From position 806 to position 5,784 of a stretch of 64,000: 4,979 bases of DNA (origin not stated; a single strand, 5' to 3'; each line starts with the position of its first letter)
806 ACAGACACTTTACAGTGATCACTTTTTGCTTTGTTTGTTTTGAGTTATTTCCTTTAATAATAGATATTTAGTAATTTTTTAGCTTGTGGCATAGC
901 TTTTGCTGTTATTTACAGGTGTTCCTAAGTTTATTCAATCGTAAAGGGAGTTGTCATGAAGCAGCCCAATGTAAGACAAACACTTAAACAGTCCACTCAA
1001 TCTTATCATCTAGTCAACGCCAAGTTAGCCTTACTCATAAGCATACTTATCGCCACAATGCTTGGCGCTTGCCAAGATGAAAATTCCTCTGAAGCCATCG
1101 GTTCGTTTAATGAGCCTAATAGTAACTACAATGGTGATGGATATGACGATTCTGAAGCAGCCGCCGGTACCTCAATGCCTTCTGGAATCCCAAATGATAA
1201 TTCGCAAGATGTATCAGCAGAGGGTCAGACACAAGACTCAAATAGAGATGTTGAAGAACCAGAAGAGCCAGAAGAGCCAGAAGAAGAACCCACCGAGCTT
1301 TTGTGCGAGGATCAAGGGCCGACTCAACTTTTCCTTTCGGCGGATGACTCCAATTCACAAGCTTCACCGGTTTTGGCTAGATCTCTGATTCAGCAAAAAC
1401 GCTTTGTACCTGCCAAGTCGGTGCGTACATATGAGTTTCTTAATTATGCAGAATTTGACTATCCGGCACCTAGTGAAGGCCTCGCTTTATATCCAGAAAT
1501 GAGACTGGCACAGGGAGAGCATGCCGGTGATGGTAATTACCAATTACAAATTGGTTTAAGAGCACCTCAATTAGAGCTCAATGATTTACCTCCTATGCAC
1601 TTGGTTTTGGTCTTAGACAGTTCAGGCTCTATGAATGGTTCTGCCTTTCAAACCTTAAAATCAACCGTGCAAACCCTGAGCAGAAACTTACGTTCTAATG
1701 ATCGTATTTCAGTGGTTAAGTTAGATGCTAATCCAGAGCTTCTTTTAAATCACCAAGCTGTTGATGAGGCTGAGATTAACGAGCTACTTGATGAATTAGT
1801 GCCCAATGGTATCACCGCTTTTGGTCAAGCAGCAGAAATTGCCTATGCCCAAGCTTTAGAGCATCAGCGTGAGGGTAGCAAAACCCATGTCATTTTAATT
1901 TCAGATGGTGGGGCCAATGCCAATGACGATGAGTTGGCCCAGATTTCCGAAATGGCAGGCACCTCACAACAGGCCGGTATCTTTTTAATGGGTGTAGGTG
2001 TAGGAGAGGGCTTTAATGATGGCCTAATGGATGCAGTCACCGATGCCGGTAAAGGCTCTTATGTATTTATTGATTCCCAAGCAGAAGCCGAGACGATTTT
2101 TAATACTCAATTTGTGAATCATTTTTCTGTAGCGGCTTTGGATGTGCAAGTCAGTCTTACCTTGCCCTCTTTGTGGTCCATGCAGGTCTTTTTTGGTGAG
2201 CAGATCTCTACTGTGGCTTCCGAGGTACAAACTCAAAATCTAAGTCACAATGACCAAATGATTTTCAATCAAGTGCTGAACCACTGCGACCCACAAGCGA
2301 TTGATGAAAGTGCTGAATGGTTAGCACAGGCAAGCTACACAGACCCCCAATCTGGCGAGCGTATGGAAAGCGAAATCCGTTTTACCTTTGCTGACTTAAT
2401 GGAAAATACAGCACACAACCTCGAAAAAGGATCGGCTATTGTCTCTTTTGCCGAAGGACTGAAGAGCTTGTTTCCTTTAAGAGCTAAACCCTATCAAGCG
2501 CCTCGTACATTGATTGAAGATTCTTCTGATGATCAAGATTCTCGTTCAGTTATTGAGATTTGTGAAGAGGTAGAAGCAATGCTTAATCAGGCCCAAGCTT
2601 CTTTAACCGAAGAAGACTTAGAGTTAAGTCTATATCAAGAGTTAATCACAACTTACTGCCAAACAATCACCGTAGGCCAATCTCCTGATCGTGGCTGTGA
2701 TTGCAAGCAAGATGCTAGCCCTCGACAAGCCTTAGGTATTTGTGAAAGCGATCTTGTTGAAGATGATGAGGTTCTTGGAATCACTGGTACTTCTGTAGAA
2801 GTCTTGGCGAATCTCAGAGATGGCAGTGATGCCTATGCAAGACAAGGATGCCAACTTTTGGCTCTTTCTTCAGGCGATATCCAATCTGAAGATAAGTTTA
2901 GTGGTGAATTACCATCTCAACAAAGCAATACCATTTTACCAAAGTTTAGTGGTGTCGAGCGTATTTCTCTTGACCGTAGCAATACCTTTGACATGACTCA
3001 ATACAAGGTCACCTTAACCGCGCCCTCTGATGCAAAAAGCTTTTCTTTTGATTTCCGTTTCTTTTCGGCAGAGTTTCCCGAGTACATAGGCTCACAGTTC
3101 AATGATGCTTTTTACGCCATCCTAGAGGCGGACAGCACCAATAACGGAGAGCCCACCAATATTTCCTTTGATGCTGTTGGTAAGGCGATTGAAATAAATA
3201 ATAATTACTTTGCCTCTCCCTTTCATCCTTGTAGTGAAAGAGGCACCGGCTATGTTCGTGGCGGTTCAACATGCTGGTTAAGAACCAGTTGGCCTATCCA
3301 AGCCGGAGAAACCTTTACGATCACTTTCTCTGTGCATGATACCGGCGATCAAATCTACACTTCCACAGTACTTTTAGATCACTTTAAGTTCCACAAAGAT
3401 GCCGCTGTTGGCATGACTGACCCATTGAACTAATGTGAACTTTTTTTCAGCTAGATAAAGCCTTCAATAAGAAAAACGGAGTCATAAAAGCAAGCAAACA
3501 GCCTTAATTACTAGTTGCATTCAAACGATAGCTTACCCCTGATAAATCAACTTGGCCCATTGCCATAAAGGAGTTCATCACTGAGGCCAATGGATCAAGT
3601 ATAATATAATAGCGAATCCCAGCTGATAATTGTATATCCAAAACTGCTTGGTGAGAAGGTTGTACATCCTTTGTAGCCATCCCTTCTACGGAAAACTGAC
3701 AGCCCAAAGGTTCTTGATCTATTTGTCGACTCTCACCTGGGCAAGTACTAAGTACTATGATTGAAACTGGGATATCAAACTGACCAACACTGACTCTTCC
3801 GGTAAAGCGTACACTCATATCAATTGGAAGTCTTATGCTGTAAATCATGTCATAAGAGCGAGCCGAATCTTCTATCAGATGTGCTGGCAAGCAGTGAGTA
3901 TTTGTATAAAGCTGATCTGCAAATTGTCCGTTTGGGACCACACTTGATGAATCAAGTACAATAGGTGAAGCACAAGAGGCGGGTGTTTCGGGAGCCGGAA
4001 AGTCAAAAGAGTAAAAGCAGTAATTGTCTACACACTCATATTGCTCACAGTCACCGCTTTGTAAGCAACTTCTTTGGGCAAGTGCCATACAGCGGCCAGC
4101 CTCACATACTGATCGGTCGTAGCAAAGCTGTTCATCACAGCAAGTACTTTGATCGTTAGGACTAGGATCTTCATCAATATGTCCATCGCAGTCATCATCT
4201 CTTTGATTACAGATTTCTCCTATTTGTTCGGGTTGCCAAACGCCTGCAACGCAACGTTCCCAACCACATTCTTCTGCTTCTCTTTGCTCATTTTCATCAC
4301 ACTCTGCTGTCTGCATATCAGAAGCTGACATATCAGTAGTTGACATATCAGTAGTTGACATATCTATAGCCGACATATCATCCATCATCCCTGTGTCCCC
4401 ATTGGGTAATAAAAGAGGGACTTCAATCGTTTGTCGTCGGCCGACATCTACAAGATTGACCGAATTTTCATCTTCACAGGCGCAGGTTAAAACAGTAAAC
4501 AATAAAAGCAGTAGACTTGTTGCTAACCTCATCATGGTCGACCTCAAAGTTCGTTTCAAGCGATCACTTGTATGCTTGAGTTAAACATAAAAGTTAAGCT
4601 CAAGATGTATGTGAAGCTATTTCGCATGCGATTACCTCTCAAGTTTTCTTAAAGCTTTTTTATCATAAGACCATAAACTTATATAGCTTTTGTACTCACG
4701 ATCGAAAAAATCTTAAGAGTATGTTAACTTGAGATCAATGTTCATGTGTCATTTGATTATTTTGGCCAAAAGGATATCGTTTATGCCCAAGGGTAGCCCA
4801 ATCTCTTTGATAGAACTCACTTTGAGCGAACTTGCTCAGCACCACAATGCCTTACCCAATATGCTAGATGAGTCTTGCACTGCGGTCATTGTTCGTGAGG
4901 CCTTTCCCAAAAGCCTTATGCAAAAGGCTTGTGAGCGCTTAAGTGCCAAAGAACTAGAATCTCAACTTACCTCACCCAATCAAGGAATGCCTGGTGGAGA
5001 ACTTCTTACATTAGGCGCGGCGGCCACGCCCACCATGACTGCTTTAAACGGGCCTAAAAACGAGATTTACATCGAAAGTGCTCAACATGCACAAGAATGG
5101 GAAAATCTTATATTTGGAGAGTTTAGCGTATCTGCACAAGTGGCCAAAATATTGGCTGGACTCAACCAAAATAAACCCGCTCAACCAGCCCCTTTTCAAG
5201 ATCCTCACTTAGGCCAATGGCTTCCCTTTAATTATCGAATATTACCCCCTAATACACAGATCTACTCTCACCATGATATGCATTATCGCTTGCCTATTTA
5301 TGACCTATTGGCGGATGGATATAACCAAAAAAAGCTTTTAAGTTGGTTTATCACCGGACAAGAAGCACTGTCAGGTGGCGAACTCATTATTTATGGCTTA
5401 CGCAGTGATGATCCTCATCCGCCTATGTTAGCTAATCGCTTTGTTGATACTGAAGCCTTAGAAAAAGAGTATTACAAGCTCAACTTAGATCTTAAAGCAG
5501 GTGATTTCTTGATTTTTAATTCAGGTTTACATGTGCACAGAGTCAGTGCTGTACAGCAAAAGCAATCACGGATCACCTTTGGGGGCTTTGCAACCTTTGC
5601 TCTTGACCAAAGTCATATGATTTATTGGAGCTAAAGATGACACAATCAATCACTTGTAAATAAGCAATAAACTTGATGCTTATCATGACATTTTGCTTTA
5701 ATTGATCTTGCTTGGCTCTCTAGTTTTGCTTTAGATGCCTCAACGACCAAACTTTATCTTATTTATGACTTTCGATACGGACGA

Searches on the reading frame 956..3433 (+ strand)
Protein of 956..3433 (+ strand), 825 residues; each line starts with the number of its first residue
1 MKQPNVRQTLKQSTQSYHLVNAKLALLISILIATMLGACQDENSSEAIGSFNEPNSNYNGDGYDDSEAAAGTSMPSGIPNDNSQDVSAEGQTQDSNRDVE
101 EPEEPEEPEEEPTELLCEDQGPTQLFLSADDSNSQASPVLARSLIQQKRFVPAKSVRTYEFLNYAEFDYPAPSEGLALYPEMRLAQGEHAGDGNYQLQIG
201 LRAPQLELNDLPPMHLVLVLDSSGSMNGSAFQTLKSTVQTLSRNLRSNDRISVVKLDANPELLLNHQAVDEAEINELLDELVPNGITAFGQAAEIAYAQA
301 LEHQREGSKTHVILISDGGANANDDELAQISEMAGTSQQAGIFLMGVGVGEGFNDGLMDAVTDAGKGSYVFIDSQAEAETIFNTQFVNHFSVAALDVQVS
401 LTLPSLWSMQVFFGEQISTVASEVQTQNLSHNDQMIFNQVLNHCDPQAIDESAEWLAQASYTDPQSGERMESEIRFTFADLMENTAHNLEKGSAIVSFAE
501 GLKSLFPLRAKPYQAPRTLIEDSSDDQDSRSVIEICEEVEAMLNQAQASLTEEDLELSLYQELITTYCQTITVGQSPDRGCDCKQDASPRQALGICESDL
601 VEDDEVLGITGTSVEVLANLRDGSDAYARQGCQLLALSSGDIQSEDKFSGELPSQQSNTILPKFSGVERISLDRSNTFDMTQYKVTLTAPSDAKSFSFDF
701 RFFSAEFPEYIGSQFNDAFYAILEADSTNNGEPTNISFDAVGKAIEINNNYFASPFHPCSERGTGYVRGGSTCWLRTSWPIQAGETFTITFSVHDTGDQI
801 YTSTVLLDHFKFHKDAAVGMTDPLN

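Call 7: search_protein_families(library=pfam, proteins=[window:956-3433:+], max_evalue=0.1)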
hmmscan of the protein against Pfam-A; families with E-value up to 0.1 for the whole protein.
window:956-3433:+ (825 aa): 7 families
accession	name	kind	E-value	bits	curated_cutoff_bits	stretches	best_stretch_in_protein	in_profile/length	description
PF00092.34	VWA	-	9.9e-17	62.1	23.8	1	216-382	2-172/174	von Willebrand factor type A domain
PF13519.12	VWA_2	-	2.5e-15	57.5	27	1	216-318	1-106/107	von Willebrand factor type A domain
PF13768.12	VWA_3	-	2.1e-09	38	27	1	216-371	3-155/155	von Willebrand factor type A domain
PF12450.13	vWF_A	-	2.5e-05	24.6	25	1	135-179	32-76/94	von Willebrand factor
PF10138.15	vWA-TerF-like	-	0.0008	20.1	29.4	1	215-351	3-143/200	vWA found in TerF C terminus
PF05762.20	VWA_CoxE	-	0.0016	18.4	26.4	1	213-334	56-176/222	VWA domain containing CoxE-like protein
PF10633.15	NPCBM_assoc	-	0.006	17.2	24.4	0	378-421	5-47/78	NPCBM-associated, NEW3 domain of alpha-galactosidase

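Call 8: search_protein_families(library=ncbifam, proteins=[window:956-3433:+], max_evalue=0.1)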
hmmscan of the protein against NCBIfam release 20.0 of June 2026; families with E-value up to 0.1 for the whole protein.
window:956-3433:+ (825 aa): 5 families
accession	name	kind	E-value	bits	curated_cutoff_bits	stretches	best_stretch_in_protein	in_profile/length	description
TIGR03788.1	marine_srt_targ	equivalog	1.2e-16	60.3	551.65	1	214-400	272-456/629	marine proteobacterial sortase target protein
NF038133.1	choice_anch_L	domain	6.5e-14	51.9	27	1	636-808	44-215/219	choice-of-anchor L domain-containing protein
TIGR02442.1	Cob-chelat-sub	hypoth_equivalog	4.5e-08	32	779.45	1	78-373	334-641/641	putative cobaltochelatase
TIGR03436.1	acidobact_VWFA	subfamily_domain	1.6e-06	27.8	81.25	1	212-337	65-210/324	VWA domain-containing protein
NF038132.1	PEP_NF038132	subfamily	0.011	15.3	90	1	763-810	148-196/199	NF038132 family protein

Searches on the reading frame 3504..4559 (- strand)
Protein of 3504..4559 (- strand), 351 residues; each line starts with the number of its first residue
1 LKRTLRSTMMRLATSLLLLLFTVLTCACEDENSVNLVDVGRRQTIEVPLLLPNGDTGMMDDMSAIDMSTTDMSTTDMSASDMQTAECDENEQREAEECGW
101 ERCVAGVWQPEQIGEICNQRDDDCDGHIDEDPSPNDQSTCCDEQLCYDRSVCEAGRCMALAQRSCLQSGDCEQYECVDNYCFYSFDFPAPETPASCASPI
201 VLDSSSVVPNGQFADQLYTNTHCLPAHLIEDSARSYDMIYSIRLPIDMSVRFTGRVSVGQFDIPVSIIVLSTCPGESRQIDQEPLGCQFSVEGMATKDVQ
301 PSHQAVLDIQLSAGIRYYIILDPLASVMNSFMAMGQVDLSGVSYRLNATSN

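Call 7: search_protein_families(library=pfam, proteins=[window:3504-4559:-], max_evalue=0.1)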
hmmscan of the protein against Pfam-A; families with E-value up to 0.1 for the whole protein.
window:3504-4559:- (351 aa): 1 family
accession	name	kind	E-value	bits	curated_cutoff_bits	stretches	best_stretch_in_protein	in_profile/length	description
PF11617.13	Cu-binding_MopE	-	0.0012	19.5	27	1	115-130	15-30/30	Putative metal-binding motif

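Call 8: search_protein_families(library=ncbifam, proteins=[window:3504-4559:-], max_evalue=0.1)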
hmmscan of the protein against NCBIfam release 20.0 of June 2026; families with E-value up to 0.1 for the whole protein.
window:3504-4559:- (351 aa): 0 families

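Call 48: find_homologous_proteins(query=window:3504-4559:-, max_evalue=0.001)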
Query window:3504-4559:- (351 aa): 2 proteins with E <= 0.001 among 638 candidates.
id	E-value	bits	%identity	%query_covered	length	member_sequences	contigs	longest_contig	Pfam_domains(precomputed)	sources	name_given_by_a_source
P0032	5.7e-181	619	100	77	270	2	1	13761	-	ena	-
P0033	1.1e-105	372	86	55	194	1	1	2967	-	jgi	jgi:hypothetical protein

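Call 50: find_encoding_contigs(protein=P0032, flank=10000, max_places=2)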
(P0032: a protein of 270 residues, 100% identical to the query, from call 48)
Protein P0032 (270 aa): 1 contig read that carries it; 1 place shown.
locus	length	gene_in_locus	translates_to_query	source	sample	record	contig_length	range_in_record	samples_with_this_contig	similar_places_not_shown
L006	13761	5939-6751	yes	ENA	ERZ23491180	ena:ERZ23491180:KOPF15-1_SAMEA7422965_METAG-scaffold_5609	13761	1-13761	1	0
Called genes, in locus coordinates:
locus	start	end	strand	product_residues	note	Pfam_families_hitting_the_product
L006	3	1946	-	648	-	?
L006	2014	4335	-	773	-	PF13620:CarboxypepD_reg (faint), PF00691:OmpA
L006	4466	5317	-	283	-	PF22814:WelO5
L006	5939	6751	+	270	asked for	-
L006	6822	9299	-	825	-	PF00092:VWA, PF13519:VWA_2, PF13768:VWA_3, PF26766:Choice_anch_L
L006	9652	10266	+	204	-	PF02558:ApbA (faint), PF03446:NAD_binding_2 (weak), PF03807:F420_oxidored, PF13460:NAD_binding_10 (faint)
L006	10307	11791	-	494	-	PF25390:WD40_RLD, PF00415:RCC1 (faint), PF13540:RCC1_2 (faint)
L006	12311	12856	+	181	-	PF02412:TSP_3 (faint)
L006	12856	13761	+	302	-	?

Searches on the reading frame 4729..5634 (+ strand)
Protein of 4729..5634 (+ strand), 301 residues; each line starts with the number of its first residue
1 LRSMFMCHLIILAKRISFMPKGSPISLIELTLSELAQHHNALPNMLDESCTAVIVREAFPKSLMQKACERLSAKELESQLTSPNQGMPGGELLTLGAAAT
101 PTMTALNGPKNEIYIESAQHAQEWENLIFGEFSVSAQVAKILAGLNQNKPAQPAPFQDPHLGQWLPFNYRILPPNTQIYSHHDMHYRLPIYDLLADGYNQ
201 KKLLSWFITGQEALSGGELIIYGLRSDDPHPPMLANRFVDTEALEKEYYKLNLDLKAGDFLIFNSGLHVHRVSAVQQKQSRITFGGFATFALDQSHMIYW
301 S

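Call 7: search_protein_families(library=pfam, proteins=[window:4729-5634:+], max_evalue=0.1)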
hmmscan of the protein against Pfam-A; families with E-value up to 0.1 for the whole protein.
window:4729-5634:+ (301 aa): 3 families
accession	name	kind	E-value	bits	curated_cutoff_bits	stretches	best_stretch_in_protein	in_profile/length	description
PF22814.2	WelO5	-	7.3e-37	127.8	27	1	28-301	2-277/277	Carrier-protein-independent halogenase WelO5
PF13640.12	2OG-FeII_Oxy_3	-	0.0024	19.2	27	1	177-287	11-96/98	2OG-Fe(II) oxygenase superfamily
PF13759.12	2OG-FeII_Oxy_5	-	0.024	15.5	27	1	233-284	47-98/101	Putative 2OG-Fe(II) oxygenase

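Call 8: search_protein_families(library=ncbifam, proteins=[window:4729-5634:+], max_evalue=0.1)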
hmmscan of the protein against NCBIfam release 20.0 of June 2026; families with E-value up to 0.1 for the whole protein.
window:4729-5634:+ (301 aa): 0 families
